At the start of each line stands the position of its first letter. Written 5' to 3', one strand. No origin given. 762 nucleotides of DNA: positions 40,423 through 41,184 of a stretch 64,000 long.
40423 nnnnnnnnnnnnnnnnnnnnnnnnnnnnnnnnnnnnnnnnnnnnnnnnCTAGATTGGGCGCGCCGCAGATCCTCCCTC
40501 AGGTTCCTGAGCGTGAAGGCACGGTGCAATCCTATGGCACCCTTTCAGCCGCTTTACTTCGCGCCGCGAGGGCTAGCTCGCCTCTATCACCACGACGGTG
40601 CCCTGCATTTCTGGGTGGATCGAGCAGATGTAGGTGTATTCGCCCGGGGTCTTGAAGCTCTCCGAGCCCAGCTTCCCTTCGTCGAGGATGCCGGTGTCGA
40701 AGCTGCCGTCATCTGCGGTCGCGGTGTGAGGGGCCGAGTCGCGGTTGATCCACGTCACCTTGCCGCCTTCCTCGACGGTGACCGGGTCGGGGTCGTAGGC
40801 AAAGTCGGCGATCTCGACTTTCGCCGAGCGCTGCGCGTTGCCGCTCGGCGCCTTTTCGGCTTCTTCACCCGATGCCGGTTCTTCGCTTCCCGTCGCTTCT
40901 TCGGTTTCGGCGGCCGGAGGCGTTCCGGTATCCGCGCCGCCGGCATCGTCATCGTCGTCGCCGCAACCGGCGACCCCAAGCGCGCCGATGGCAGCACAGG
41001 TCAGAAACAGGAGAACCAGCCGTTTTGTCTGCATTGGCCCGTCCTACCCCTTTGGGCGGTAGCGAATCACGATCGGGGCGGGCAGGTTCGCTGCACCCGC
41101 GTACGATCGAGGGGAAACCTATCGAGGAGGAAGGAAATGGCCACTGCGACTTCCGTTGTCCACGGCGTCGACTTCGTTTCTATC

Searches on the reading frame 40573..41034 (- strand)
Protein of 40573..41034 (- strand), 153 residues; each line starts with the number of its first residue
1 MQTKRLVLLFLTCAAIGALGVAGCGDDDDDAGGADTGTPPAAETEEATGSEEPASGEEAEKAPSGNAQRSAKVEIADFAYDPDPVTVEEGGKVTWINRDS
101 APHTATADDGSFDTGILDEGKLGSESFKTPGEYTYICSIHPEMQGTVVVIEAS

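Call 117: search_solved_structures(query=window:40573-41034:-, max_evalue=0.001)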
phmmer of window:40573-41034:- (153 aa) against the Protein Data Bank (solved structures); distinct sequences matched with E-value up to 0.001: 22.
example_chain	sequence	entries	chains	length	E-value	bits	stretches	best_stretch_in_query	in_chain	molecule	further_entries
9cck_A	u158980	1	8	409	1e-17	67.9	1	68-149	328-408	Copper-containing nitrite reductase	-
2qdv_A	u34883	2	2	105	1.2e-08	38.5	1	66-149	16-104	Amicyanin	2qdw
1sfd_A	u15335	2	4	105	2.2e-08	37.6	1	66-149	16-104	Amicyanin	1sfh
1sf3_A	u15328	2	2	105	3e-08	37.1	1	66-149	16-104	Amicyanin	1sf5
1aac_A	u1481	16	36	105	5.8e-08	36.2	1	66-149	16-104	AMICYANIN | PROTEIN (AMICYANIN)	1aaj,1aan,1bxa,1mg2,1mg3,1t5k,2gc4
1mda_A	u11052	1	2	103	5.9e-08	36.2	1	67-149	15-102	AMICYANIN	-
3ie9_A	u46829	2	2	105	1.5e-07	34.8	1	66-149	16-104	Amicyanin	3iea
2idt_A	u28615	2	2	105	2.9e-07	33.9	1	66-149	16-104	Amicyanin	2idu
5u7n_A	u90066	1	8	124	3.4e-07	33.7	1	63-150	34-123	Cytochrome c oxidase subunit 2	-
3rym_A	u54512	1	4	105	4e-07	33.5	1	66-149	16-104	Amicyanin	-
2idq_A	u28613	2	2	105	4.1e-07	33.5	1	66-149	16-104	Amicyanin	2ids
2gb2_A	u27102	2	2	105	1e-06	32.2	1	66-149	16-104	Amicyanin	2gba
3ply_A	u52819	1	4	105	1.1e-06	32.1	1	66-149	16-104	Amicyanin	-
4p5r_A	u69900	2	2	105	1.1e-06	32.1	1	66-149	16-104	Amicyanin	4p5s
1bxu_A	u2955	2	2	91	6.1e-06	29.6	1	78-142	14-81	PLASTOCYANIN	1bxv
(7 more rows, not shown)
